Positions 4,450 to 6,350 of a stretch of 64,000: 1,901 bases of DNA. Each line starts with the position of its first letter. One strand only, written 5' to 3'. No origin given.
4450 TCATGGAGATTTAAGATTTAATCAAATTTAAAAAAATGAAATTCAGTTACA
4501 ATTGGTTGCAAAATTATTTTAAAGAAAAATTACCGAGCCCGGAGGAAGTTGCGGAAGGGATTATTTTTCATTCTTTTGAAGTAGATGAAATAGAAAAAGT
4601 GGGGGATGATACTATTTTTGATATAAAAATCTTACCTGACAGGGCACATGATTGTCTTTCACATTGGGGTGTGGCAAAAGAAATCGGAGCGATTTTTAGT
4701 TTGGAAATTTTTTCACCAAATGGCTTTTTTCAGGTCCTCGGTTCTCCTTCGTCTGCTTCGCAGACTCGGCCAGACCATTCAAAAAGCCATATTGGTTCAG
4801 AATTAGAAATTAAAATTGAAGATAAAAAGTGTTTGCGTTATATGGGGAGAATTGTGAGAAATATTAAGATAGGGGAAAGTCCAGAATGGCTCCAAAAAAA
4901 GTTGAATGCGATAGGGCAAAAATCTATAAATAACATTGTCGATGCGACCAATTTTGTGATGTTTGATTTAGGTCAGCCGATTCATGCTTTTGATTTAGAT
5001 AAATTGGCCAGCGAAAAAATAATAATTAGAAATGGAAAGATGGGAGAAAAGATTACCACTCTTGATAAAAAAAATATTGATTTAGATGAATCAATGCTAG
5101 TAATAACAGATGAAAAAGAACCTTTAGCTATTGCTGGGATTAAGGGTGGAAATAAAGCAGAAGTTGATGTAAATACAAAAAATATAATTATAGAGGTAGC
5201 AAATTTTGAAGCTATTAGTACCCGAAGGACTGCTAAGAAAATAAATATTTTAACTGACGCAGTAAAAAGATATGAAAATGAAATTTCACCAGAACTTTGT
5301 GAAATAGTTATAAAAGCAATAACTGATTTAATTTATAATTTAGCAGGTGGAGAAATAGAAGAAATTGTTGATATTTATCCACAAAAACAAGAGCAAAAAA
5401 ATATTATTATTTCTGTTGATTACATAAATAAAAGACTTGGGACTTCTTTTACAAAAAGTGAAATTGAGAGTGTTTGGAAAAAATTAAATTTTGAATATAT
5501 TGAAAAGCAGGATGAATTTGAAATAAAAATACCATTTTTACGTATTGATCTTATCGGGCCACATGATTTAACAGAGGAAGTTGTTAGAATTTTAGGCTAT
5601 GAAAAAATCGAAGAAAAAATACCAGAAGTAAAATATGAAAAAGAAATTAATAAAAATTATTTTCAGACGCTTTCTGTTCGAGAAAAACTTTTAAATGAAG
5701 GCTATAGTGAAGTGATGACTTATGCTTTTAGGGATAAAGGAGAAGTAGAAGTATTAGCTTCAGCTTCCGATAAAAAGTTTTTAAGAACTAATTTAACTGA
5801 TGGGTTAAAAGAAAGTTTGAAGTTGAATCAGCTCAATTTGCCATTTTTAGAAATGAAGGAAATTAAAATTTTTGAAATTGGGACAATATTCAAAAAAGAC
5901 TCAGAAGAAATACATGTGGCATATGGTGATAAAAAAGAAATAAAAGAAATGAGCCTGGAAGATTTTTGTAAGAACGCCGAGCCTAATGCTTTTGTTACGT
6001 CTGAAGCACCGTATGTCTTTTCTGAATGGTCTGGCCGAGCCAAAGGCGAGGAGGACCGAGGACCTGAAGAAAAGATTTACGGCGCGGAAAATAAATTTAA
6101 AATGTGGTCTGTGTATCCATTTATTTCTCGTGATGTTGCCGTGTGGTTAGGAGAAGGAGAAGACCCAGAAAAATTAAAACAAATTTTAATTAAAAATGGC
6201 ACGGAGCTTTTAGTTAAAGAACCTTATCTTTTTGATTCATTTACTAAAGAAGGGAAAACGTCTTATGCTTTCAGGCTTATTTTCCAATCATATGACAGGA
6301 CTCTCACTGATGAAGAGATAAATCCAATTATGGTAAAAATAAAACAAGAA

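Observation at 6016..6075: Second in-frame copy in pheT, inverted relative to the first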

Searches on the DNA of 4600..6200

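Call 48: search_rna_families(source=window, start=4600, end=6200, threshold=evalue, max_evalue=10)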
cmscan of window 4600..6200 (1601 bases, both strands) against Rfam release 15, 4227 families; matches with E-value up to 10: 3.
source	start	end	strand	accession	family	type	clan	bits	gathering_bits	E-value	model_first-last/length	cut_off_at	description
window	4754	4881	+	RF00225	IRES_Tobamo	Cis-reg; IRES;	-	26.7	50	0.19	1-151/151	no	Tobamovirus internal ribosome entry site (IRES)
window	5405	5485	+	RF00152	SNORD79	Gene; snRNA; snoRNA; CD-box;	CL00069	20.2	47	4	1-83/83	no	Small nucleolar RNA SNORD79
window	5361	5405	-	RF02060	STnc410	Gene; sRNA;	-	14.3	50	4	1-158/158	no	Enterobacterial sRNA STnc410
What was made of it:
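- On Any curated RNA family (Rfam 15): The permissive scan of 4600-6200 gives only sub-threshold chance hits (call 48).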
